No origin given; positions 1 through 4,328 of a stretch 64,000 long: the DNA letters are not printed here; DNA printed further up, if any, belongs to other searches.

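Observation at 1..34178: A reading frame of more than 34 kb (at least 11,392 aa) is absent from the ORF track; over half the window is one giant gene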

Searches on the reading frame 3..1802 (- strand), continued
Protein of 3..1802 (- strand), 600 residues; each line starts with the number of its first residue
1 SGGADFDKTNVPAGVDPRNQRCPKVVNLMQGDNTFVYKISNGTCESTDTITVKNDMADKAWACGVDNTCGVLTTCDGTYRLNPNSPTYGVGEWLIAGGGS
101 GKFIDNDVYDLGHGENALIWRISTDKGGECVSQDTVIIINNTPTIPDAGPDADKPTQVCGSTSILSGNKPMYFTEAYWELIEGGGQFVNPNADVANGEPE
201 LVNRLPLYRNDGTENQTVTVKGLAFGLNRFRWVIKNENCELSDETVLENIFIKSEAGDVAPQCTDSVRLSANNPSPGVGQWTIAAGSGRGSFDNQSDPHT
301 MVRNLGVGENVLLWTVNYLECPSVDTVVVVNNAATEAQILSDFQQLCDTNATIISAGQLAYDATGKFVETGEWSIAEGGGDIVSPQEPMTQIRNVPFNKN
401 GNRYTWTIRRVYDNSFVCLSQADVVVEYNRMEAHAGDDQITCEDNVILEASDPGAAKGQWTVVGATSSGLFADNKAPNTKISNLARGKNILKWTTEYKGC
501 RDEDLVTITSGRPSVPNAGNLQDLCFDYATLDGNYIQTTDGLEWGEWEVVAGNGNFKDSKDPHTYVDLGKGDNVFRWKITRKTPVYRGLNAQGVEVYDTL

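Call 80: search_protein_families(library=ncbifam, proteins=[L007:8764-9963:+, L007:10001-11098:+, L007:11210-11782:+], max_evalue=0.01)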
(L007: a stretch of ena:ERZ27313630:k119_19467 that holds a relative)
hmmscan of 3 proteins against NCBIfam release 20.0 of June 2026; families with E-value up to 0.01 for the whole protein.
L007:8764-9963:+ (400 aa): 4 families
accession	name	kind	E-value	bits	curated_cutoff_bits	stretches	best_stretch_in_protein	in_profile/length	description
TIGR04131.1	Bac_Flav_CTERM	domain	2.4e-08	34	35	1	306-381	2-70/85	T9SS type B sorting domain-containing protein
TIGR00864.1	PCC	subfamily_domain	2.5e-08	30.8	1861.4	2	167-200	1426-1459/2700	polycystin cation channel protein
NF033932.1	LapB_rpt_80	domain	0.0022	18.2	45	0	273-293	1-21/83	LapB repeat-containing protein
TIGR02331.1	rib_alpha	repeat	0.0039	17.4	35.25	0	172-209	21-59/80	Rib/alpha/Esp repeat surface protein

L007:10001-11098:+ (365 aa): 1 family
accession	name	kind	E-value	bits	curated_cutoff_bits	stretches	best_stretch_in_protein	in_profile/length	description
TIGR03519.1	T9SS_PorP_fam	subfamily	5.1e-58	196.8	90.55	1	10-319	7-292/292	PorP/SprF family type IX secretion system membrane protein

L007:11210-11782:+ (190 aa): 3 families
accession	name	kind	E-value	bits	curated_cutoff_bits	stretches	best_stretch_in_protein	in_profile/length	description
NF008388.1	PRK11186.1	exception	0.00098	17.6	825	1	57-141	561-643/663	carboxy terminal-processing peptidase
NF033885.1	conj_TraP_IncI1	equivalog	0.0039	17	135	1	61-126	66-132/217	conjugal transfer protein TraP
NF053767.1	CIS13_fam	equivalog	0.0096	15.2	370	1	22-158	230-360/392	CIS13 family contractile injection system protein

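Call 84: search_solved_structures(query=L007:10001-11098:+, max_evalue=0.01, show_alignments=2)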
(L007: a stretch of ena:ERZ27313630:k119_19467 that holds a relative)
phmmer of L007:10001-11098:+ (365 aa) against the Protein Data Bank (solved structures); distinct sequences matched with E-value up to 0.01: 0.

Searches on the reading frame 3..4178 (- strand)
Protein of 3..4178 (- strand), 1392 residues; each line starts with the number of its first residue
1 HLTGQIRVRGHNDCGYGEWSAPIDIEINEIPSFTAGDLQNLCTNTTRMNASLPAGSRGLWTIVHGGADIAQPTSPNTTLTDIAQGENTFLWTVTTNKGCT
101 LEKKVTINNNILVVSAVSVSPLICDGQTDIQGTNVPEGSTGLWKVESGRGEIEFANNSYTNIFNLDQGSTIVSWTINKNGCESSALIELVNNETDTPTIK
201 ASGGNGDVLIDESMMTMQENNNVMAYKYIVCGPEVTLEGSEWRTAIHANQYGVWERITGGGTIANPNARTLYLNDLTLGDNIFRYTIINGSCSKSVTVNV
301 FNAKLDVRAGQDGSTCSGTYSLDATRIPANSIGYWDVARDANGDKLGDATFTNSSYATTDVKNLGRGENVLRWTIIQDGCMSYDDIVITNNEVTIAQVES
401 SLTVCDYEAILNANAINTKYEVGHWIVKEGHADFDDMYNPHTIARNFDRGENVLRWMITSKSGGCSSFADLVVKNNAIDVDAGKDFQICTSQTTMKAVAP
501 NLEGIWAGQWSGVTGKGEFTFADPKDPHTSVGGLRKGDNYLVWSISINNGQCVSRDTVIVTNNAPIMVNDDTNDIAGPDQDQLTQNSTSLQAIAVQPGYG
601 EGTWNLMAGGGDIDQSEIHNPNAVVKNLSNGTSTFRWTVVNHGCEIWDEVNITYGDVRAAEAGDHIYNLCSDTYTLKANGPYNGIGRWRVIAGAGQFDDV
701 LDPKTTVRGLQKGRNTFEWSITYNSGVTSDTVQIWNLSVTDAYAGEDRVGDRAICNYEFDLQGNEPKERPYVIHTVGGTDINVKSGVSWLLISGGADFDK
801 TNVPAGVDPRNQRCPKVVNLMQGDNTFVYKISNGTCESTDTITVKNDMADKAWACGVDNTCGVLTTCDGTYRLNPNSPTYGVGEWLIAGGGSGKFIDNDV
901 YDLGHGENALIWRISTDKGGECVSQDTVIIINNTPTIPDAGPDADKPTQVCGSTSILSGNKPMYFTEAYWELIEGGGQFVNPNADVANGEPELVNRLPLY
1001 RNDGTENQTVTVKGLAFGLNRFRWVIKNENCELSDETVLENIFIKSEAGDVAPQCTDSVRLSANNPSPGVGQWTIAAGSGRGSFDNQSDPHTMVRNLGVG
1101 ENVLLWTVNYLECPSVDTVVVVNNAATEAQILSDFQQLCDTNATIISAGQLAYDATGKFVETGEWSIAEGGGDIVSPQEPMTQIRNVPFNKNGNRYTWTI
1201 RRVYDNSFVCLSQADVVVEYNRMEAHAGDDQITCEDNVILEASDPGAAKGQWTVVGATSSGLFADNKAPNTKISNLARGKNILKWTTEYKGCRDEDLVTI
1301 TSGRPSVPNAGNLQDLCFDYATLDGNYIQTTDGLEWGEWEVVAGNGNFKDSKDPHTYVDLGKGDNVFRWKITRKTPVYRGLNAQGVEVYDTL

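Call 6: search_protein_families(library=pfam, proteins=[window:3-4178:-], max_evalue=0.001)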
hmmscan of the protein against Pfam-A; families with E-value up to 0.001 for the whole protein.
window:3-4178:- (1392 aa): 1 family
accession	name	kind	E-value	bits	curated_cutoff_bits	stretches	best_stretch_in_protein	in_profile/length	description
PF22352.2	K319L-like_PKD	-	7.8e-16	58.3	27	0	576-653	1-83/84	K319L-like, PKD domain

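Call 7: find_homologous_proteins(query=window:3-3602:-, max_evalue=1e-10)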
Query window:3-3602:- (1200 aa): 19 proteins with E <= 1e-10 among 8000 candidates.
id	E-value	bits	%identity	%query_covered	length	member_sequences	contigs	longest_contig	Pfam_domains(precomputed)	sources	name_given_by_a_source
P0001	0.0e+0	1801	63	96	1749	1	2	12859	PF22352.3,PF00801.27,PF13585.13,PF23032.2,PF18911.7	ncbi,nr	ncbi:MAG: PKD domain-containing protein, partial [Bacteroidales bacterium]|nr:PKD domain-containing 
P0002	6.2e-209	715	36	90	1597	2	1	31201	PF22352.3,PF16820.12,PF00801.27,PF13585.13,PF23032.2,PF18911.7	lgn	-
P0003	2.7e-190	653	30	94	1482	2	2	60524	PF22352.3,PF18962.8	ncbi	-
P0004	4.6e-174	599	32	95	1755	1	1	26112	PF19408.6,PF22352.3,PF00801.27,PF13585.13,PF23032.2,PF18911.7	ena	-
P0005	3.1e-166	573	35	64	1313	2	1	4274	PF22352.3,PF00801.27,PF13585.13,PF23032.2,PF18911.7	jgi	jgi:gliding motility-associated-like protein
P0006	1.2e-116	409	29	91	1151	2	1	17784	PF22352.3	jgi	-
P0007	4.5e-109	384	28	94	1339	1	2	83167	PF22352.3,PF18962.8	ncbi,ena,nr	ncbi:MAG: T9SS type A sorting domain-containing protein [Bacteroidales bacterium]|nr:T9SS type A sor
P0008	9.1e-100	353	29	74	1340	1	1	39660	PF13573.13,PF13585.13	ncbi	-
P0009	1.1e-70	257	26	79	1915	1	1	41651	PF22352.3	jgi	jgi:hypothetical protein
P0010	1.2e-65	240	28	67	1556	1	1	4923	PF10162.15,PF18962.8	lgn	-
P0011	3.4e-65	239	27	81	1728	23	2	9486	PF22352.3,PF13585.13,PF17963.8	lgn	-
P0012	5.4e-65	238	26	76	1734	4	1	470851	PF22352.3,PF13585.13,PF17963.8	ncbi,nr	ncbi:MAG: gliding motility-associated C-terminal domain-containing protein [Sphingobacteriales bacte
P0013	1.2e-60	224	25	94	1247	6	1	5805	PF22352.3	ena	-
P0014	4.5e-56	208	27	79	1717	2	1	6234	PF22352.3,PF13585.13,PF17963.8,PF17892.8,PF17803.8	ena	-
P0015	1.4e-44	170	27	66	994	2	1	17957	PF09603.16,PF22352.3,PF17957.8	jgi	-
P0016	3.3e-38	149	25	68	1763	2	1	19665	PF22352.3,PF18962.8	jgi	jgi:hypothetical protein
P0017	2.7e-29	120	27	41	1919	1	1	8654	PF19408.6,PF22352.3,PF00801.27,PF13585.13,PF19081.7,PF18911.7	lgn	-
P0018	4.2e-28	116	27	47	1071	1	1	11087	PF22352.3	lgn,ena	-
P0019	3.2e-12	63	33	13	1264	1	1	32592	PF22352.3,PF00801.27,PF13585.13,PF19081.7,PF18911.7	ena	-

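Call 17: search_protein_families(library=ncbifam, proteins=[window:3-4178:-], max_evalue=0.001)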
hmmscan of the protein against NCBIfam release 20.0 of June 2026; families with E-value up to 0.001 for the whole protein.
window:3-4178:- (1392 aa): 0 families
